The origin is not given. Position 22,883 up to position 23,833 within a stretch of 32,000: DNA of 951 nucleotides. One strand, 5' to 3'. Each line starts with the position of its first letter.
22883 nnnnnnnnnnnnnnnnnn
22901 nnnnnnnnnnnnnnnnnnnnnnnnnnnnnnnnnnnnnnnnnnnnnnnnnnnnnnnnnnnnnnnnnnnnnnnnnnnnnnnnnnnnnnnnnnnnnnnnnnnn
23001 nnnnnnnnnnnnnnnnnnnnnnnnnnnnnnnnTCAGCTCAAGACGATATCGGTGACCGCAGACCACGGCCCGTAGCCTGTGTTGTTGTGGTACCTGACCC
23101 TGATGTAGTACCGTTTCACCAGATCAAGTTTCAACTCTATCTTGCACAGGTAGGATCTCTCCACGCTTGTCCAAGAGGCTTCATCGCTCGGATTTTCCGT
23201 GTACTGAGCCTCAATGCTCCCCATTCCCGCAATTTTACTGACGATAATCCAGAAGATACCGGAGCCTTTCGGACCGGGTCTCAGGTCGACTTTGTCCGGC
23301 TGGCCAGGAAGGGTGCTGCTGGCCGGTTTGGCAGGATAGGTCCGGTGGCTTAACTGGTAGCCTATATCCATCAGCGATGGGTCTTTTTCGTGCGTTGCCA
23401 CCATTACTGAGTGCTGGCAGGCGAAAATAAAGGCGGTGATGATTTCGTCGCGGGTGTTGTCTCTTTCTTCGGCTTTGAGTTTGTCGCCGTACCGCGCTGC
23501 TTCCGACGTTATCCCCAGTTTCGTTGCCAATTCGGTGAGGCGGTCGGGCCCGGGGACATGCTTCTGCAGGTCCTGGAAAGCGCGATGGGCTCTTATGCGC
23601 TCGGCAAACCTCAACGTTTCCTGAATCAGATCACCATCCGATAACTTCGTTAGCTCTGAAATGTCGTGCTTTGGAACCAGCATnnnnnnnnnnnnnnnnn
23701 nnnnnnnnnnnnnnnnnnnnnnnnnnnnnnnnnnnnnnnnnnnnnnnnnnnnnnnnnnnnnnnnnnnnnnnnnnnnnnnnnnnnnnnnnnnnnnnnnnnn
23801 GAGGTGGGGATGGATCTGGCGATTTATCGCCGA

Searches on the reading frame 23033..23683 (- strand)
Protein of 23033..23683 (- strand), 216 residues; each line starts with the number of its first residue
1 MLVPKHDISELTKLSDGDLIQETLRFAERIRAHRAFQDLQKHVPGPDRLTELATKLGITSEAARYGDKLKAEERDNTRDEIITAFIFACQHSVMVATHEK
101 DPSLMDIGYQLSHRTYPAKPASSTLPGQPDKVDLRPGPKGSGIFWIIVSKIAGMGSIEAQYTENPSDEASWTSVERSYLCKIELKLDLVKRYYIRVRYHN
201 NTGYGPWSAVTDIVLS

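Call 13: find_encoding_contigs(protein=window:23033-23683:-, flank=6000, max_places=10)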
Protein window:23033-23683:- (216 aa): no gene with exactly this product is on record in the collection.

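Call 14: search_protein_families(library=pfam, proteins=[window:23033-23683:-], max_evalue=0.01)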
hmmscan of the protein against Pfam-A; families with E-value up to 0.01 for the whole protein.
window:23033-23683:- (216 aa): 0 families

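Call 17: find_homologous_proteins(query=window:23033-23683:-)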
Query window:23033-23683:- (216 aa): 12 proteins with E <= 0.001 among 114 candidates.
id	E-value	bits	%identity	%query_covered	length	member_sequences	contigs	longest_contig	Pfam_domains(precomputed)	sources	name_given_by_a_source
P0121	2.6e-141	486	100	100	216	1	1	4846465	-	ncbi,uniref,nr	ncbi:hypothetical protein KP004_02920 [Geomonas oryzisoli]|uniref:Fibronectin type-III domain-contai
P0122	2.2e-113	395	79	100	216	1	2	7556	-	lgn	-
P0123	1.4e-94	334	67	100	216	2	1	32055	-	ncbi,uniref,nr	ncbi:hypothetical protein [Geomonas anaerohicana]|uniref:Fibronectin type-III domain-containing prot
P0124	7.5e-93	328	69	100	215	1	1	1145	-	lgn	-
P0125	8.9e-92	324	67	100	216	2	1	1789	-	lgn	-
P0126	2.0e-90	320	66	100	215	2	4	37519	-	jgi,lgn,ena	-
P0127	2.1e-89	317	66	100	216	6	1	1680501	-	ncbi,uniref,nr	ncbi:hypothetical protein E4633_04925 [Geomonas terrae]|uniref:Fibronectin type III domain-containin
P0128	2.6e-86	307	68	91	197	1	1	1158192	-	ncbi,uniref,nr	ncbi:hypothetical protein [Geomonas azotofigens]|uniref:hypothetical protein n=1 Tax=Geomonas azotof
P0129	4.6e-68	247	56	100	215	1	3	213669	-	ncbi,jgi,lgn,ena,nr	ncbi:MAG TPA: hypothetical protein DCZ75_07390 [Geobacter sp.]|nr:hypothetical protein [Geobacter sp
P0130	7.5e-61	223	56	100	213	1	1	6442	-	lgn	-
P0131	1.9e-57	212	49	100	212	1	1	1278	PF16656.12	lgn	-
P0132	9.8e-52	194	48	100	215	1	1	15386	-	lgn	-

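Call 18: find_encoding_contigs(protein=P0121, flank=6000, max_places=4)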
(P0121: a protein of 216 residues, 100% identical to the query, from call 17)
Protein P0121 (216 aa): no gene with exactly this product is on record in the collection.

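Call 19: find_encoding_contigs(protein=P0122, flank=6000, max_places=4)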
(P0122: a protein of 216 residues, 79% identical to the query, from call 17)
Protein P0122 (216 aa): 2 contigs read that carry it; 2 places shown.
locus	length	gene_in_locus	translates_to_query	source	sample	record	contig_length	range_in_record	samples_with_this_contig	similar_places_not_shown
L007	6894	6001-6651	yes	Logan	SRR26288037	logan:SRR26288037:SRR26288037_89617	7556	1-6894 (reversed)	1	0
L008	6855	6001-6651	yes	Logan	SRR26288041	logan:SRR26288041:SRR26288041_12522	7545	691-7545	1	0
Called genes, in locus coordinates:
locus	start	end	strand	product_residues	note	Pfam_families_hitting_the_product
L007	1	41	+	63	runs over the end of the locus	-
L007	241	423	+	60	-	PF07362:CcdA (weak)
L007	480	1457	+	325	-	PF08240:ADH_N, PF00107:ADH_zinc_N, PF13602:ADH_zinc_N_2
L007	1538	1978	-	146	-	PF08327:AHSA1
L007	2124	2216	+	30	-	-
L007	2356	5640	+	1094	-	PF07705:CARDB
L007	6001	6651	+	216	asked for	-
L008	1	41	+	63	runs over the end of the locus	-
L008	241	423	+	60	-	PF07362:CcdA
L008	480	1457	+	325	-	PF08240:ADH_N, PF00107:ADH_zinc_N, PF13602:ADH_zinc_N_2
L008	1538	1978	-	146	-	PF08327:AHSA1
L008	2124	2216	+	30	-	-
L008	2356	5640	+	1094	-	PF07705:CARDB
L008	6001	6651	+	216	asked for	-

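Call 20: find_encoding_contigs(protein=P0123, flank=6000, max_places=4)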
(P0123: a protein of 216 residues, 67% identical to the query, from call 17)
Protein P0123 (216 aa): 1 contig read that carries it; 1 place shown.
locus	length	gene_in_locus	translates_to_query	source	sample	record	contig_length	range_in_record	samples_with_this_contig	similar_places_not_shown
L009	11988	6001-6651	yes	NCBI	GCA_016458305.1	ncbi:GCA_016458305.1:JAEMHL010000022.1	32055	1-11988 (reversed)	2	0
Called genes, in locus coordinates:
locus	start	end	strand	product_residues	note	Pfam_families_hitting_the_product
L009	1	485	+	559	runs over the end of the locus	PF00361:Proton_antipo_M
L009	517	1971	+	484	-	PF00361:Proton_antipo_M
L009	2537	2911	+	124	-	PF12844:HTH_19, PF13560:HTH_31, PF01381:HTH_3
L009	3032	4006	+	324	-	-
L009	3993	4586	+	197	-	-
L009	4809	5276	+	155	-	-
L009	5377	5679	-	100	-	PF13560:HTH_31, PF01381:HTH_3, PF12844:HTH_19 (weak)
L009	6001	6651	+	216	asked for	-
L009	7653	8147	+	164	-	-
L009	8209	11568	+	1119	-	PF00078:RVT_1, PF24391:HD-CE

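Call 21: find_encoding_contigs(protein=P0127, flank=6000, max_places=4)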
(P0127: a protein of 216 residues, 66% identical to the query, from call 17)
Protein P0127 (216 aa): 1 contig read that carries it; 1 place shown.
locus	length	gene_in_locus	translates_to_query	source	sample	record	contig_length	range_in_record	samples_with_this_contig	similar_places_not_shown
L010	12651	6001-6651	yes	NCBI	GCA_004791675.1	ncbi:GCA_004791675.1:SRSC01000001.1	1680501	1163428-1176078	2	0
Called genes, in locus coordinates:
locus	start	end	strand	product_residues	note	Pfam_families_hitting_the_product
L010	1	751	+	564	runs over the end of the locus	PF00361:Proton_antipo_M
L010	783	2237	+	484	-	PF00361:Proton_antipo_M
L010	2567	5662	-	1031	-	PF04545:Sigma70_r4 (weak)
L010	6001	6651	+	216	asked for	-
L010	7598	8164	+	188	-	PF04471:Mrr_cat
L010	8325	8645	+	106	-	PF03235:GmrSD_N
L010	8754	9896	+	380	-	PF03235:GmrSD_N (weak)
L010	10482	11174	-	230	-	-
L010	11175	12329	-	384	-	PF01909:NTP_transf_2 (weak)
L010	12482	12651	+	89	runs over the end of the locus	PF12760:Zn_ribbon_IS1595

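Call 27: find_encoding_contigs(protein=P0128, flank=6000, max_places=3)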
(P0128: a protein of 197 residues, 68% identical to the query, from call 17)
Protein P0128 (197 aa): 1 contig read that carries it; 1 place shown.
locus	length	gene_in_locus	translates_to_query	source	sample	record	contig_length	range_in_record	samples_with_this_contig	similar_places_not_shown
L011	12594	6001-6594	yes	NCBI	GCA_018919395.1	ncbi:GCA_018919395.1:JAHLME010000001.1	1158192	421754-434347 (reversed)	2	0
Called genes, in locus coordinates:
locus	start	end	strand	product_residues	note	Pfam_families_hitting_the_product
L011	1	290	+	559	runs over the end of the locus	PF00361:Proton_antipo_M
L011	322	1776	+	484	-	PF00361:Proton_antipo_M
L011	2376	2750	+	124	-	PF12844:HTH_19, PF13560:HTH_31, PF01381:HTH_3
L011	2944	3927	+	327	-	-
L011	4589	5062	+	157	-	-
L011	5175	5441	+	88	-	PF13711:DUF4160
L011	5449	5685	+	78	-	PF10387:DUF2442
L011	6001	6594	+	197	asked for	-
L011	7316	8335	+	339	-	PF04471:Mrr_cat, PF22722:NA-iREase1 (weak), PF23451:Zn_ribbon_PaaD (faint), PF01396:Zn_ribbon_Top1, PF06839:Zn_ribbon_GRF (faint)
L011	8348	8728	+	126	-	-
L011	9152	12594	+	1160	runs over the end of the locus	PF27260:Y4jQ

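Call 28: find_encoding_contigs(protein=P0129, flank=6000, max_places=3)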
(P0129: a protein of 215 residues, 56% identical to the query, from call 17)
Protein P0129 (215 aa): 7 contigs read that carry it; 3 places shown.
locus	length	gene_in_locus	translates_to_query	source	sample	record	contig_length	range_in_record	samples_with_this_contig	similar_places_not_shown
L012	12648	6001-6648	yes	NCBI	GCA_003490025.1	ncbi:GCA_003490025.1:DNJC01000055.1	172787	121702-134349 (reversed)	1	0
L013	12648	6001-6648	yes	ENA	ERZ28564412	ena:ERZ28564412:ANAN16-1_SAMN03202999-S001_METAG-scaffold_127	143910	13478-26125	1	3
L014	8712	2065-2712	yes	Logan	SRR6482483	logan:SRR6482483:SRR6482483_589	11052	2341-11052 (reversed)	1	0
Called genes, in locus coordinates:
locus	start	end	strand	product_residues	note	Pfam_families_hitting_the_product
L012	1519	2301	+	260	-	PF00959:Phage_lysozyme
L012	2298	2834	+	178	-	-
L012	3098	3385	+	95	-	PF01909:NTP_transf_2, PF18765:Polbeta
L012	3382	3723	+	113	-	PF01934:HepT-like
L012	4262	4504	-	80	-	PF04014:MazE_antitoxin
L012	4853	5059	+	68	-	PF11455:MazE-like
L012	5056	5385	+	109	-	PF02452:PemK_toxin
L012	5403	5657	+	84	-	PF10387:DUF2442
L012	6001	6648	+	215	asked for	-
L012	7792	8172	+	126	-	-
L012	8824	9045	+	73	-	-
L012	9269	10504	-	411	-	PF13435:Cytochrome_C554 (faint), PF14537:Cytochrom_c3_2 (faint), PF22113:Mtrc-MtrF_II-IV_dom (faint), PF13447:Multi-haem_cyto, PF14522:Cytochrome_C7 (faint)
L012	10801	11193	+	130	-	-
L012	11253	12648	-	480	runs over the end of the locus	PF02739:5_3_exonuc_N, PF01367:5_3_exonuc, PF00075:RNase_H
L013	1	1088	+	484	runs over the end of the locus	PF00361:Proton_antipo_M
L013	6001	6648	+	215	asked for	-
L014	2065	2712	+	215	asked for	-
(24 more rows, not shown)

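Call 29: find_encoding_contigs(protein=P0126, flank=6000, max_places=4)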
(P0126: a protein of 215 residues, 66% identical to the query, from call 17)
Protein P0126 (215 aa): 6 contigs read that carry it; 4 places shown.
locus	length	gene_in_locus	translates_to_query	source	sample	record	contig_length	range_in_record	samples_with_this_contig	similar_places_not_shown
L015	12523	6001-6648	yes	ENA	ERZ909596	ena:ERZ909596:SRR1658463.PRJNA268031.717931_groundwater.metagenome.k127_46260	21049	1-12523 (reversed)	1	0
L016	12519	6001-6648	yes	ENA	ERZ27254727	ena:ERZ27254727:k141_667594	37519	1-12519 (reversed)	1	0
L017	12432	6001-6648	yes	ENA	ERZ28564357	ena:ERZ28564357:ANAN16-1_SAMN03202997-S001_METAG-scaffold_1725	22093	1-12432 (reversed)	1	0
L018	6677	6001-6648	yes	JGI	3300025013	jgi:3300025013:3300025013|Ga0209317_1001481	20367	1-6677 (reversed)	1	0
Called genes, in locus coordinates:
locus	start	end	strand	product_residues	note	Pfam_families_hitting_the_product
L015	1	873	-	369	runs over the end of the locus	PF02746:MR_MLE_N, PF13378:MR_MLE_C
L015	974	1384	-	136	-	PF10722:YbjN (weak)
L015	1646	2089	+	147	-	PF07681:DoxX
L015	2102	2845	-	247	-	PF12849:PBP_like_2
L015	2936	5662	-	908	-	PF10670:DUF4198 (faint), PF00775:Dioxygenase_C (faint), PF02369:Big_1 (faint), PF13620:CarboxypepD_reg, PF13715:CarbopepD_reg_2 (faint), PF17210:SdrD_B (faint), PF17802:SpaA (faint), PF13620:CarboxypepD_reg, +7 more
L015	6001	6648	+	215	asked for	-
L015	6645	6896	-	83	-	-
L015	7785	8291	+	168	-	-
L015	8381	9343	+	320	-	-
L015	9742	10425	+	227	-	-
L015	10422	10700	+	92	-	-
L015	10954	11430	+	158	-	PF12158:DUF3592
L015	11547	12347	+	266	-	PF03352:Adenine_glyco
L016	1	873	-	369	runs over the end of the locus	PF02746:MR_MLE_N, PF13378:MR_MLE_C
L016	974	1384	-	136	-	PF10722:YbjN (weak)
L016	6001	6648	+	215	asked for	-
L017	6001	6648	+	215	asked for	-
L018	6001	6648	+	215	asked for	-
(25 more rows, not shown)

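Call 30: find_encoding_contigs(protein=P0132, flank=6000, max_places=3)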
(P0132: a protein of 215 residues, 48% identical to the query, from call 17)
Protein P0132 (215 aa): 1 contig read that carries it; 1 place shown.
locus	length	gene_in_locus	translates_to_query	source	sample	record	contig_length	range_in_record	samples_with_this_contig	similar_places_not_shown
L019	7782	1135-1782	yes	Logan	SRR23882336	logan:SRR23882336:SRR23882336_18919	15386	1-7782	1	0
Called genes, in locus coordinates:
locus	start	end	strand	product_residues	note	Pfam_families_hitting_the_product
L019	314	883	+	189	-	PF04832:SOUL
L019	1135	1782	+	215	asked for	-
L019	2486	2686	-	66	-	-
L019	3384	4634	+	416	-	PF00989:PAS, PF13188:PAS_8 (weak), PF08447:PAS_3, PF08448:PAS_4 (faint), PF13426:PAS_9, PF00512:HisKA (weak), PF02518:HATPase_c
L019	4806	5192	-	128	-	-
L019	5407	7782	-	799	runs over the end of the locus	PF03924:CHASE, PF00989:PAS, PF08447:PAS_3 (weak), PF08448:PAS_4, PF13426:PAS_9, PF00512:HisKA (weak), PF02518:HATPase_c, PF00072:Response_reg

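Call 36: search_protein_families(library=padloc, proteins=[window:23036-23683:-, P0129, P0132], max_evalue=1)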
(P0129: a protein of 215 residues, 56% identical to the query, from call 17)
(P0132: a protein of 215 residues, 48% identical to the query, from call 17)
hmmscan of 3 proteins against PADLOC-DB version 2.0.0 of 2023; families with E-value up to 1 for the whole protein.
window:23036-23683:- (216 aa): 0 families

P0129 (215 aa): 0 families

P0132 (215 aa): 0 families

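Call 37: search_protein_families(library=phrogs, proteins=[window:23036-23683:-, P0129, P0132], max_evalue=1)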
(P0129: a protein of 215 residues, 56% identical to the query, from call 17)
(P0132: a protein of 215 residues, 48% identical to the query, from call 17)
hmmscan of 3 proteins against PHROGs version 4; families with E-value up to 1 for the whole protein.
window:23036-23683:- (216 aa): 2 families
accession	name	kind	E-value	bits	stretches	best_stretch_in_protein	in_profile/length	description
phrog_6977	-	tail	0.045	14.1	1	186-210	213-237/284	minor tail protein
phrog_5707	-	unknown function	0.19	12.6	1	118-185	15-84/134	-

P0129 (215 aa): 4 families
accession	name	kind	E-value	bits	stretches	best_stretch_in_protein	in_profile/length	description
phrog_6977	-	tail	3.9e-06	27.5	1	114-212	142-240/284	minor tail protein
phrog_23968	-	tail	0.1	11.8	1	179-211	193-225/689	minor tail protein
phrog_37728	-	unknown function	0.21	9.6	1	119-211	555-645/1894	-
phrog_4948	-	unknown function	0.33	12.1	0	49-85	38-76/76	-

P0132 (215 aa): 1 family
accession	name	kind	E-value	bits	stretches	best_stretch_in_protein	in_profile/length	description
phrog_6977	-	tail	0.00014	22.3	1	173-212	201-240/284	minor tail protein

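Call 38: search_protein_families(library=ncbifam, proteins=[window:23036-23683:-, P0129, P0132], max_evalue=1)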
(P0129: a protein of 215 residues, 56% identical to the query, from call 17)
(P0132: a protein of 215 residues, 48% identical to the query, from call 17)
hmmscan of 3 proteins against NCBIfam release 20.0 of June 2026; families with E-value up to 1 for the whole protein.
window:23036-23683:- (216 aa): 0 families

P0129 (215 aa): 1 family
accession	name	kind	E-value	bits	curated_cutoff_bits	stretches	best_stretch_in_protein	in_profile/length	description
TIGR03759.1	conj_TIGR03759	hypoth_equivalog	0.038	13.4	126.4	1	43-116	34-101/200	TIGR03759 family integrating conjugative element protein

P0132 (215 aa): 1 family
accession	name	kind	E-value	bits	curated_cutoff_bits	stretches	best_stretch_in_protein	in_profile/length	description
NF007686.0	PRK10361.1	equivalog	0.043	12.5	810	1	70-136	30-95/475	DNA recombination protein RmuC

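Call 44: predict_structure(alignment_id=A1)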
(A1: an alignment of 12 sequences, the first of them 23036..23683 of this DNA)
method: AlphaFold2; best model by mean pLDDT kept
length: 216 residues; sequences in the alignment: 12
mean_pLDDT: 86.9   pTM: 0.51
mean pLDDT of the five models: 86.9, 85.4, 85.2, 85.1, 83.8
residues with pLDDT >= 90: 110; 70-90: 88; 50-70: 9; < 50: 9
segments of 3 or more residues with pLDDT < 50: 114-121
pLDDT, mean of each block of 10 residues (from residue 1): 77 93 94 82 82 93 82 91 92 88 88 52 77 91 92 89 94 88 93 94 90 91
secondary structure, 60 per line:
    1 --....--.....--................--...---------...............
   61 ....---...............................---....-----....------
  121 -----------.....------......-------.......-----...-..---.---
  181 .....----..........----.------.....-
elements in order: E3-6 H9-13 H16-31 H46-64 H68-98 H102-105 E111-114 E132-136 E143-148 E156-162 E181-185 E190-199 E211-215

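Call 49: fold_search(model_id=the predicted structure, library=pdb)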
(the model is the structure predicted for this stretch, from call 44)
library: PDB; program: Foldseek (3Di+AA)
matches with E <= 10: 1892; with E <= 0.001: 394
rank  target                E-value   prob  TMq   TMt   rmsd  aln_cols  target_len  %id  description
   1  1x5k_MODEL_1_A        9.0e-07  1.00  0.41  0.69   1.9       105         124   15  The solution structure of the sixth fibronectin type III domain of human Neogenin (released 2005-11-15)
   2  7mrs_A                1.2e-06  1.00  0.37  0.27   2.1        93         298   22  Zebrafish CNTN4 APPb complex (released 2022-01-05)
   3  2crz_MODEL_1_A        2.7e-06  1.00  0.38  0.69   2.7       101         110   23  Solution structure of the fifth FNIII domain of human fibronectin type III domain containing protein 3a (released 2005-11-20)
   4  4wtw_B                3.0e-06  1.00  0.35  0.74   2.8        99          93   13  Crystal structure of the third FnIII domain of integrin beta4 (released 2015-02-11)
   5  2dlh_MODEL_1_A        3.2e-06  1.00  0.40  0.68   5.2       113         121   18  Solution structure of the second fn3 domain of human receptor-type tyrosine-protein phosphatase delta (released 2006-10-18)
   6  2jll                  3.8e-06  1.00  0.37  0.21   6.8       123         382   19  Crystal structure of NCAM2 IgIV-FN3II (released 2009-11-17)
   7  3f7p_C                4.6e-06  1.00  0.37  0.40   1.7        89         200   18  Crystal structure of a complex between integrin beta4 and plectin (released 2009-03-10)
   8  4q58_C                4.9e-06  1.00  0.36  0.42   1.7        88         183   19  Crystal structure of the plectin 1a actin-binding domain/integrin beta 4 fragment complex (released 2014-07-23)
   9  4bk5_A                4.9e-06  1.00  0.40  0.19   4.7       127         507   16  crystal structure of the human EphA4 ectodomain in complex with human ephrin A5 (amine-methylated sample) (released 2013-07-03)
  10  4bk4_A                4.9e-06  1.00  0.39  0.18   5.0       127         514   16  crystal structure of the human EphA4 ectodomain (released 2013-07-03)
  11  4m4p_A                5.2e-06  1.00  0.38  0.17   5.8       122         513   16  Crystal structure of EPHA4 ectodomain (released 2013-10-30)
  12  4nn6_C                5.5e-06  1.00  0.35  0.46   2.0        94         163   26  Cytokine receptor complex - Crystal form 1B (released 2014-03-19)
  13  1x5l_MODEL_1_A        6.2e-06  1.00  0.37  0.67   2.8        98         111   17  Solution structure of the second fn3 domain of Eph receptor A8 protein (released 2005-11-16)
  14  2djs_MODEL_1_A        6.6e-06  1.00  0.37  0.70   4.2       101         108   17  Solution structures of the fn3 domain of human ephrin type-B receptor 1 (released 2006-10-05)
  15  6tpv_A                7.0e-06  1.00  0.37  0.41   2.6        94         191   16  Crystal structures of FNIII domain one and two of the human leucocyte common antigen-related protein, LAR (released 2020-05-13)
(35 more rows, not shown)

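Call 50: fold_search(model_id=the predicted structure, library=viral)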
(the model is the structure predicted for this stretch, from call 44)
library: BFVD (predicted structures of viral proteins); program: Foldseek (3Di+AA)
matches with E <= 10: 1163; with E <= 0.001: 128
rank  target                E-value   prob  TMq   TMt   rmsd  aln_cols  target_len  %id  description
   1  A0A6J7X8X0            5.4e-06  1.00  0.37  0.31  17.8       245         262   11  Uncharacterized protein [uncultured Caudovirales phage]
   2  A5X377                6.1e-06  1.00  0.35  0.23   3.4       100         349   18  A5 tail fiber protein (Fragment) [Enterobacteria phage A5]
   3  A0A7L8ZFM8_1          6.5e-06  1.00  0.38  0.09   6.8       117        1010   21  (no name in the UniProt tables at hand)
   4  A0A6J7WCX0            7.8e-06  1.00  0.33  0.10   5.0       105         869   15  Uncharacterized protein [uncultured Caudovirales phage]
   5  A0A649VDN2            8.8e-06  1.00  0.38  0.30  10.5       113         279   17  Major tail protein [Mycobacterium phage Indlulamithi]
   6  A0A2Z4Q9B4            9.4e-06  1.00  0.39  0.32  10.5       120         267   16  Minor tail protein [Microbacterium phage Zeta1847]
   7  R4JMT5                1.0e-05  1.00  0.39  0.36   9.6       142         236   10  Fibronectin type-III domain-containing protein [Bacillus phage SIOphi]
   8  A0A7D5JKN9            1.1e-05  1.00  0.35  0.29   9.0       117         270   20  (no name in the UniProt tables at hand)
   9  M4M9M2                1.1e-05  1.00  0.35  0.06   4.3       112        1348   19  (no name in the UniProt tables at hand)
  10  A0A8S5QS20            1.1e-05  1.00  0.32  0.26  16.9       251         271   10  Tencon, FN3-like domain, alternative scaffold.71A [Myoviridae sp. ctgXL3]
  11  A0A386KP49            1.3e-05  1.00  0.38  0.23   2.3       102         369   18  Minor tail protein [Microbacterium phage ValentiniPuff]
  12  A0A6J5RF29            1.3e-05  1.00  0.37  0.45   3.1       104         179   15  Fibronectin type III [uncultured Caudovirales phage]
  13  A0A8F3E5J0            1.4e-05  1.00  0.35  0.21   9.6       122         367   20  Minor tail protein [Microbacterium phage Honk]
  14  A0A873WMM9            1.5e-05  1.00  0.34  0.08   3.4       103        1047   22  (no name in the UniProt tables at hand)
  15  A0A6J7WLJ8            1.5e-05  1.00  0.36  0.15  14.7       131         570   13  Tip attachment protein J [uncultured Caudovirales phage]
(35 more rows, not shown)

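Call 51: search_protein_representatives(alignment_id=A1)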
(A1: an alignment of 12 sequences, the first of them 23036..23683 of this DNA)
Query: 12 sequences, 215 profile positions. Proteins with E-value up to 0.001 (for the whole library): 700; up to 1e-10: 132; up to 1e-30: 21. The best 150 are listed.
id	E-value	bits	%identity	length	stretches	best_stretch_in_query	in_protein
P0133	7.6e-80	283.7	-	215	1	1-214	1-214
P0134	1.2e-70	253.6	-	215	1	1-214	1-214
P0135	7.7e-61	221.6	-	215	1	6-214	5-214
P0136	4.7e-54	199.4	-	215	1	10-214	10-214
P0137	6.3e-52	192.5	-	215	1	6-214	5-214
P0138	6.3e-50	185.9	-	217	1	9-214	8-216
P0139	3.2e-43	164.1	-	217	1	3-214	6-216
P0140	6.0e-43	163.1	-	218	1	1-214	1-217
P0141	2.3e-42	161.2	-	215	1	11-215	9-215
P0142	1.7e-38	148.6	-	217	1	5-214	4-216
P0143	4.8e-38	147.1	-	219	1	10-214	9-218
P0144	9.1e-38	146.2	-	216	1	9-213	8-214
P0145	9.8e-38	146.1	-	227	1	10-214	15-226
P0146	4.0e-36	140.9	-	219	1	8-214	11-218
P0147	8.2e-36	139.8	-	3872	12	120-207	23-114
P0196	8.8e-16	74.4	-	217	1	11-214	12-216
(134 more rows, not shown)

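Call 56: find_related_loci(query=A3, collection=metagenome_contigs, flank=3000)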
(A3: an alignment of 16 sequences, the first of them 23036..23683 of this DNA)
Query A3 (216 aa) in metagenome_contigs; peptide patterns used: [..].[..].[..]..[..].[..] (x = any residue, [..] = any of these).
56 stretches matched a pattern; 14 encode a relative of the query (tblastn E <= 1e-3); 14 distinct loci.
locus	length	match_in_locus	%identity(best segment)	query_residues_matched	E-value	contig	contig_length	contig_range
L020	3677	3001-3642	66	1-215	4e-101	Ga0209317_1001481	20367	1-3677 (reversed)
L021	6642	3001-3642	56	1-215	7e-78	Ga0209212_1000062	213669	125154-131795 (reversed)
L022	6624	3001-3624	41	9-215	9e-45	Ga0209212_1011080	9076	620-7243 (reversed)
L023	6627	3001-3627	37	9-215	2e-36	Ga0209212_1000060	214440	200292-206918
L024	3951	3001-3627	37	9-216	2e-33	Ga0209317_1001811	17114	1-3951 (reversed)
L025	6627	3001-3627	36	9-216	1e-32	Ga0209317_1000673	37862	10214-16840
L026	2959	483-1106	36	10-216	4e-31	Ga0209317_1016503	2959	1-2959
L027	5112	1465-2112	32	1-215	8e-31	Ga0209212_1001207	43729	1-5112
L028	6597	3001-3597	35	10-208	4e-29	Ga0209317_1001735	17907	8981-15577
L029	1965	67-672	32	14-216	2e-27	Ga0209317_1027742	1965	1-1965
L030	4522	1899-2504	32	14-216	3e-27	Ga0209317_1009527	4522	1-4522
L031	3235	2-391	40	88-216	8e-25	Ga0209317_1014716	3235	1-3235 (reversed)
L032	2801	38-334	34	118-216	2e-15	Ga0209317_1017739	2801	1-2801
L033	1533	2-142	60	170-215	1e-13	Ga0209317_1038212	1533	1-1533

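Call 77: find_homologous_proteins(query=A2, max_evalue=1e-8)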
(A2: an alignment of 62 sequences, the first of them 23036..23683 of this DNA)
Query A2 (62 sequences) (216 aa, profile of the alignment): 36 proteins with E <= 1e-8 among 5952 candidates.
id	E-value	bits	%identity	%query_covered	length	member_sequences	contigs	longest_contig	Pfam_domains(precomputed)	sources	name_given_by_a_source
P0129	3.4e-74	267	56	100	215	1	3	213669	-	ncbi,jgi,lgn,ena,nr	ncbi:MAG TPA: hypothetical protein DCZ75_07390 [Geobacter sp.]|nr:hypothetical protein [Geobacter sp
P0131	2.4e-73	264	49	100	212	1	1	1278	PF16656.12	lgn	-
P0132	5.9e-71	256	48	100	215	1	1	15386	-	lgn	-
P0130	6.3e-68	247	56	100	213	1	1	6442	-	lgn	-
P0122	1.9e-64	235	79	100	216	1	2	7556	-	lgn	-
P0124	2.2e-64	235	69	100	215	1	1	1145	-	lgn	-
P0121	3.1e-64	235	100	100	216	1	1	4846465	-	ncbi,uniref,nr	ncbi:hypothetical protein KP004_02920 [Geomonas oryzisoli]|uniref:Fibronectin type-III domain-contai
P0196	6.5e-64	233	23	94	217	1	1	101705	-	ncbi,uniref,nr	ncbi:hypothetical protein [Geomesophilobacter sediminis]|uniref:Uncharacterized protein n=1 Tax=Geom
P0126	8.3e-64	233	66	100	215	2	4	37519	-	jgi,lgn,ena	-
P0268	2.4e-62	228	30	31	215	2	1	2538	-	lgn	-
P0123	1.3e-61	226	67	100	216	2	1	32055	-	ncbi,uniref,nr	ncbi:hypothetical protein [Geomonas anaerohicana]|uniref:Fibronectin type-III domain-containing prot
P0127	3.0e-60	222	66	100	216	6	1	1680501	-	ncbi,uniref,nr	ncbi:hypothetical protein E4633_04925 [Geomonas terrae]|uniref:Fibronectin type III domain-containin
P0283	3.2e-60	221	30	31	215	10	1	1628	-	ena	-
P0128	1.1e-59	220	68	91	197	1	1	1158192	-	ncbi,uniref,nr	ncbi:hypothetical protein [Geomonas azotofigens]|uniref:hypothetical protein n=1 Tax=Geomonas azotof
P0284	2.1e-59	219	28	31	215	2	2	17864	-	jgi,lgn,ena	-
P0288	9.0e-58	213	30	31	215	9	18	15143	-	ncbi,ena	-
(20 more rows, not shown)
